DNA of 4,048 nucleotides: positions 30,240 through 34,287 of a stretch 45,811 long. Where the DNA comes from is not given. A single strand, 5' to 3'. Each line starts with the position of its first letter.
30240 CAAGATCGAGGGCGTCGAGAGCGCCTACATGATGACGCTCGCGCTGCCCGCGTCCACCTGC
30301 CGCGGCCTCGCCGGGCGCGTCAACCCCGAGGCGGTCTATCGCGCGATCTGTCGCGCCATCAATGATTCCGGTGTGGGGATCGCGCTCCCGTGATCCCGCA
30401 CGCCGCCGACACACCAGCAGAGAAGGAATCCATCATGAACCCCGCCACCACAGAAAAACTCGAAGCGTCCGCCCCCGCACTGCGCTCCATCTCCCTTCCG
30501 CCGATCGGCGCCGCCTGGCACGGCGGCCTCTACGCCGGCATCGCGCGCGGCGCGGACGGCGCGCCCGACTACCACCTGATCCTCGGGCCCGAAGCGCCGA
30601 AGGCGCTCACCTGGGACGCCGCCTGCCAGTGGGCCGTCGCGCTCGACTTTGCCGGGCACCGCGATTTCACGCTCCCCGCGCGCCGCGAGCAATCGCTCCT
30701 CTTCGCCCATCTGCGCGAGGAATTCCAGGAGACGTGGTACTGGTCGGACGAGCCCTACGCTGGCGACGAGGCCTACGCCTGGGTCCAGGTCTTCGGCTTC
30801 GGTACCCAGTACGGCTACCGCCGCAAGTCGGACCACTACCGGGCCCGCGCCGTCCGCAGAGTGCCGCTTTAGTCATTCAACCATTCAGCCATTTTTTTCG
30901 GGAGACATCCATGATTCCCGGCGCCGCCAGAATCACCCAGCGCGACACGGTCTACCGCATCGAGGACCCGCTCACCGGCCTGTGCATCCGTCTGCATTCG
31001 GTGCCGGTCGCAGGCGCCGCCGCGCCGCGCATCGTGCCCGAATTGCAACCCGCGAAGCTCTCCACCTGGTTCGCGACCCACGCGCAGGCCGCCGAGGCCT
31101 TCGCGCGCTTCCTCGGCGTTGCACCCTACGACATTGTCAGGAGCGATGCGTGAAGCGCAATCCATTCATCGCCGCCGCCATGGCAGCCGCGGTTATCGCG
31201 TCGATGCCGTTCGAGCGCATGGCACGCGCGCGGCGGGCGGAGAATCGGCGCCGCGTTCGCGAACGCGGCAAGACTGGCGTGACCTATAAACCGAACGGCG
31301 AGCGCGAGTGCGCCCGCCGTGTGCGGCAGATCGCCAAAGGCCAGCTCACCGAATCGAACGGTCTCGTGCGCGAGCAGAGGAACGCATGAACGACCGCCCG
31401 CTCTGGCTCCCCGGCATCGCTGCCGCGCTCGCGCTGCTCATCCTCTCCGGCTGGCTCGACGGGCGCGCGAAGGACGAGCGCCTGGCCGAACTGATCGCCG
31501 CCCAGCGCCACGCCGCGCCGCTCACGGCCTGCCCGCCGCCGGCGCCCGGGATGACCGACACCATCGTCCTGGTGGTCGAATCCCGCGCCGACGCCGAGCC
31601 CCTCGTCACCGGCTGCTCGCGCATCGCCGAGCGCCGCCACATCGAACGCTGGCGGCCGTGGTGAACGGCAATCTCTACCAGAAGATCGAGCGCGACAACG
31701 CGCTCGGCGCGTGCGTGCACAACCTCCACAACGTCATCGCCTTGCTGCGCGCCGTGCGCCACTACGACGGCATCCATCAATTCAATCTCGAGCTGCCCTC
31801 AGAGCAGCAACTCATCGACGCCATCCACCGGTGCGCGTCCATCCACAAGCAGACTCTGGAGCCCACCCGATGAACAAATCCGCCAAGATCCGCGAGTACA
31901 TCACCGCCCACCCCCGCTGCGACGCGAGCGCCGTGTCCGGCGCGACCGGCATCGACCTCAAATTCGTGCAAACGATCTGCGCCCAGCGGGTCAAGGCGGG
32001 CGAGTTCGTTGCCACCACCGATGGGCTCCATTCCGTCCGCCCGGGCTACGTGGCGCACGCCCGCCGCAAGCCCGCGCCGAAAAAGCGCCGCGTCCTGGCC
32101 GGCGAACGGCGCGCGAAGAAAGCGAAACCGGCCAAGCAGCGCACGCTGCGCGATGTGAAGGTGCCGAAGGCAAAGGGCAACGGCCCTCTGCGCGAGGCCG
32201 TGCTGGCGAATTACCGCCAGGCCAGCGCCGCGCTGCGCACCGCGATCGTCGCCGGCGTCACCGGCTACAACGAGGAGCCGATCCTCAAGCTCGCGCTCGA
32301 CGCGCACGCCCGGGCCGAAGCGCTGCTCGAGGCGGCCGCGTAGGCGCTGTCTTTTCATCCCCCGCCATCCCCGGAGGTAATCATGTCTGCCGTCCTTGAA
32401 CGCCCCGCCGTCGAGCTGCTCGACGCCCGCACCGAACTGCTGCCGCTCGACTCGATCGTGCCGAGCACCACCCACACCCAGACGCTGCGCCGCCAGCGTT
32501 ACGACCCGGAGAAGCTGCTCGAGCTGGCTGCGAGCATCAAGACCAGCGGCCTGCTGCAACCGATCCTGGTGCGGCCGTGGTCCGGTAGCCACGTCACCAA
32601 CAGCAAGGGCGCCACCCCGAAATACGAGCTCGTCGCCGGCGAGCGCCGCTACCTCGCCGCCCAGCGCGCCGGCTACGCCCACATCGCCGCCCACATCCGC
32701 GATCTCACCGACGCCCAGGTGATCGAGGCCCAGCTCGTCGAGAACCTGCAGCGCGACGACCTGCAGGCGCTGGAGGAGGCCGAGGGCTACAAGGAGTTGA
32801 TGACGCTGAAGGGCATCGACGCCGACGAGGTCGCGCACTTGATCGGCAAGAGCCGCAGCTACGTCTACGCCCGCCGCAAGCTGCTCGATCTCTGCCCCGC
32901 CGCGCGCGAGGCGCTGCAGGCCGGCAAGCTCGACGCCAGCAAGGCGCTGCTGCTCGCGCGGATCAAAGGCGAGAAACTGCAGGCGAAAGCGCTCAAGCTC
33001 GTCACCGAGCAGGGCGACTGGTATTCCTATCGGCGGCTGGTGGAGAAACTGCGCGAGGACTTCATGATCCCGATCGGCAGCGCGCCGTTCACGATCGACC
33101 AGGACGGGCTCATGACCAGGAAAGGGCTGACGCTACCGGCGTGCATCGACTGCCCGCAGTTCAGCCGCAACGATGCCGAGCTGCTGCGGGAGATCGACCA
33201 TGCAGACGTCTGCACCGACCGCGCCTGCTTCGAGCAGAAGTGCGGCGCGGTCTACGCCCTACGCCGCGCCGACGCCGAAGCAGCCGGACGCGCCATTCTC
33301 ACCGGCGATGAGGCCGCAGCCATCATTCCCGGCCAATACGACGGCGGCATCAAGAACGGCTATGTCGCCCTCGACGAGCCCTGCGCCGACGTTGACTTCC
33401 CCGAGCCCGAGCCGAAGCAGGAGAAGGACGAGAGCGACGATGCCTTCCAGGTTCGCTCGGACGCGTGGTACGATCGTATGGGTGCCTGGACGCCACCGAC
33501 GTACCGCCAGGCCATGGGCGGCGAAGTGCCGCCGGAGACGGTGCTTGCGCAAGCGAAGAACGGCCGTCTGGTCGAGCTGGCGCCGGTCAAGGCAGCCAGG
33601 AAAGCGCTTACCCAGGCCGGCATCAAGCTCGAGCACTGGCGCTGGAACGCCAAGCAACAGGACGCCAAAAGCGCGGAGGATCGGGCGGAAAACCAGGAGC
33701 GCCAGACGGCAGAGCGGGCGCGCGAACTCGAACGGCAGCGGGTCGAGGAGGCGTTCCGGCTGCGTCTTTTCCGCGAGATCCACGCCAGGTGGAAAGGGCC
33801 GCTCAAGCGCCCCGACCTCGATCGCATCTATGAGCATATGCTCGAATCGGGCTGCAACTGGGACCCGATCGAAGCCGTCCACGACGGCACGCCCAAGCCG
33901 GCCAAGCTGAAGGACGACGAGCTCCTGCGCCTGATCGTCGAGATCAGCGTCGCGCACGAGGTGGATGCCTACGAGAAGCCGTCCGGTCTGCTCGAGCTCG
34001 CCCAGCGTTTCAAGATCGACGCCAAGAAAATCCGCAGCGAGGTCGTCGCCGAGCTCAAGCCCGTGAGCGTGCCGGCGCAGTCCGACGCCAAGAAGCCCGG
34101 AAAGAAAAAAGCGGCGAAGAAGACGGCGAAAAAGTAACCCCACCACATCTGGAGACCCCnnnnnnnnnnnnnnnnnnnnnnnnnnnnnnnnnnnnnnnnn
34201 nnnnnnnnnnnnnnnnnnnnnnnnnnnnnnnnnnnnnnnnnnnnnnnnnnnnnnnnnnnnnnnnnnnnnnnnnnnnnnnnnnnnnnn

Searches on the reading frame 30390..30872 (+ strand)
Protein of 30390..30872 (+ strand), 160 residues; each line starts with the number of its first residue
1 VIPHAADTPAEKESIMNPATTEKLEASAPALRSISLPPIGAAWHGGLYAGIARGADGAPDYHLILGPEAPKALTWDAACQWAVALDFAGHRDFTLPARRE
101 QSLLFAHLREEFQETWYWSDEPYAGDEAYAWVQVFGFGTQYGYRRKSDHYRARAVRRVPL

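Call 6: search_protein_families(library=pfam, proteins=[window:30390-30872:+], max_evalue=0.01)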
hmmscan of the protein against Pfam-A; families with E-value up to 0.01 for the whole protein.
window:30390-30872:+ (160 aa): 1 family
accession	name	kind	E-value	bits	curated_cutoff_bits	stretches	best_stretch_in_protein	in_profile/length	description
PF07603.17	Lcl_C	-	2.1e-09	38.1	34.9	1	70-156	19-117/117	Lcl C-terminal domain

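Call 79: search_protein_families(library=ncbifam, proteins=[window:30435-30869:+], max_evalue=0.001)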
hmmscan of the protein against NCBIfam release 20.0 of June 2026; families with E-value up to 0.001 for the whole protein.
window:30435-30869:+ (145 aa): 0 families

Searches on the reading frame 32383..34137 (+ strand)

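Call 6: search_protein_families(library=pfam, proteins=[window:32383-34137:+], max_evalue=0.01)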
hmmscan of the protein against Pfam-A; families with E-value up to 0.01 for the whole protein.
window:32383-34137:+ (584 aa): 3 families
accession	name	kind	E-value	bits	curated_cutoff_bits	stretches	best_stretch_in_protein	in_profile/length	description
PF02195.25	ParB_N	-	1.6e-21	76.6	26.3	1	34-123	16-95/95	ParB N-terminal domain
PF17762.8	HTH_ParB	-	3.4e-15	56.5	22.6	1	126-211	2-87/102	ParB HTH domain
PF08535.16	KorB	-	0.0022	18.3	22.3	0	143-218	2-77/89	KorB domain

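Call 80: search_protein_families(library=padloc, proteins=[window:32383-34134:+], max_evalue=0.001)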
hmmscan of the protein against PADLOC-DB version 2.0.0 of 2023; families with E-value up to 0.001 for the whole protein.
window:32383-34134:+ (584 aa): 0 families
